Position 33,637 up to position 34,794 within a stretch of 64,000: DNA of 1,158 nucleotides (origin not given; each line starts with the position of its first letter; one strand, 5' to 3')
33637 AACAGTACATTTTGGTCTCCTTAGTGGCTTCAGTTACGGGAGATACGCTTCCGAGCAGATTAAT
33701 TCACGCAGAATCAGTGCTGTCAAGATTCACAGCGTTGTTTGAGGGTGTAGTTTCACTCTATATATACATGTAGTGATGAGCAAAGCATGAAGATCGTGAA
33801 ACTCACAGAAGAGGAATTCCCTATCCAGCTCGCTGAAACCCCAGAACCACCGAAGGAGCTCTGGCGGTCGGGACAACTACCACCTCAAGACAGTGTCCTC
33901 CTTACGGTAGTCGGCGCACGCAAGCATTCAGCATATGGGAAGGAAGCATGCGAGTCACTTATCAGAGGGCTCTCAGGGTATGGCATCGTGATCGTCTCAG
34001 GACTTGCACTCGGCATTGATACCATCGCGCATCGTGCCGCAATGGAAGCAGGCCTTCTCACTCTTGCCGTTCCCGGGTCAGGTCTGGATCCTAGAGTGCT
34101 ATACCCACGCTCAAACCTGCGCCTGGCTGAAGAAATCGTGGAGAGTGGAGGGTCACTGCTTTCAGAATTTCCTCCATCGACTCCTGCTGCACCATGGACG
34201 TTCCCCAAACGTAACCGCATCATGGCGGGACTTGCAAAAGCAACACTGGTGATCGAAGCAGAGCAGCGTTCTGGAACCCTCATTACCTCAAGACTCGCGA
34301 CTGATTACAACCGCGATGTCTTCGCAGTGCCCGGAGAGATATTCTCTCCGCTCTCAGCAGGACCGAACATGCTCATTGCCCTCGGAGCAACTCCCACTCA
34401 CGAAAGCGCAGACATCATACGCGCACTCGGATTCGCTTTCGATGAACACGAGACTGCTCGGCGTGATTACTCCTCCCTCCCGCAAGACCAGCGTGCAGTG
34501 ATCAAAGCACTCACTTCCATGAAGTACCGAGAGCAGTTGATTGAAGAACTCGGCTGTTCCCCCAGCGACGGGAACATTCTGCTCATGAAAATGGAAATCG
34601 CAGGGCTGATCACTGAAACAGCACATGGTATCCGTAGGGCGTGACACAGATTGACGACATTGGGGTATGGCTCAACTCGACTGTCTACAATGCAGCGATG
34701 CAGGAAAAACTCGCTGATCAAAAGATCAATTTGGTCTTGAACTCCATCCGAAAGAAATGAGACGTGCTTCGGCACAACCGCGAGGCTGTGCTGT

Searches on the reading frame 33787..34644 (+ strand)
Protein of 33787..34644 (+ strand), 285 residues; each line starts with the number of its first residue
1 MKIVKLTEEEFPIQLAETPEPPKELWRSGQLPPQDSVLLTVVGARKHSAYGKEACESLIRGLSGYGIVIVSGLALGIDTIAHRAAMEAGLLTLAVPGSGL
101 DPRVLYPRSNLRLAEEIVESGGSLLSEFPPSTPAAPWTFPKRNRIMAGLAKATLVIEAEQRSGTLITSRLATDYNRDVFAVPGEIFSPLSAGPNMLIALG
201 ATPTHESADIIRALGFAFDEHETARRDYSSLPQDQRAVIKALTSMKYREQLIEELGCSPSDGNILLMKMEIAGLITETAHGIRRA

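Call 17: search_protein_families(library=pfam, proteins=[window:33787-34644:+], max_evalue=0.001)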
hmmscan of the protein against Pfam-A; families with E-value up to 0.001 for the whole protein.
window:33787-34644:+ (285 aa): 2 families
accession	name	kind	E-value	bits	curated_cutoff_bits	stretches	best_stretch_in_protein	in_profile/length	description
PF02481.21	DNA_processg_A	-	6.1e-66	222.1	29.6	1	2-203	8-209/212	DNA recombination-mediator protein A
PF17782.7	DprA_WH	-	0.00049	20.5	22.9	0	226-277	5-57/61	DprA winged helix domain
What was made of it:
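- DprA is at 33787-34644 (call 17).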
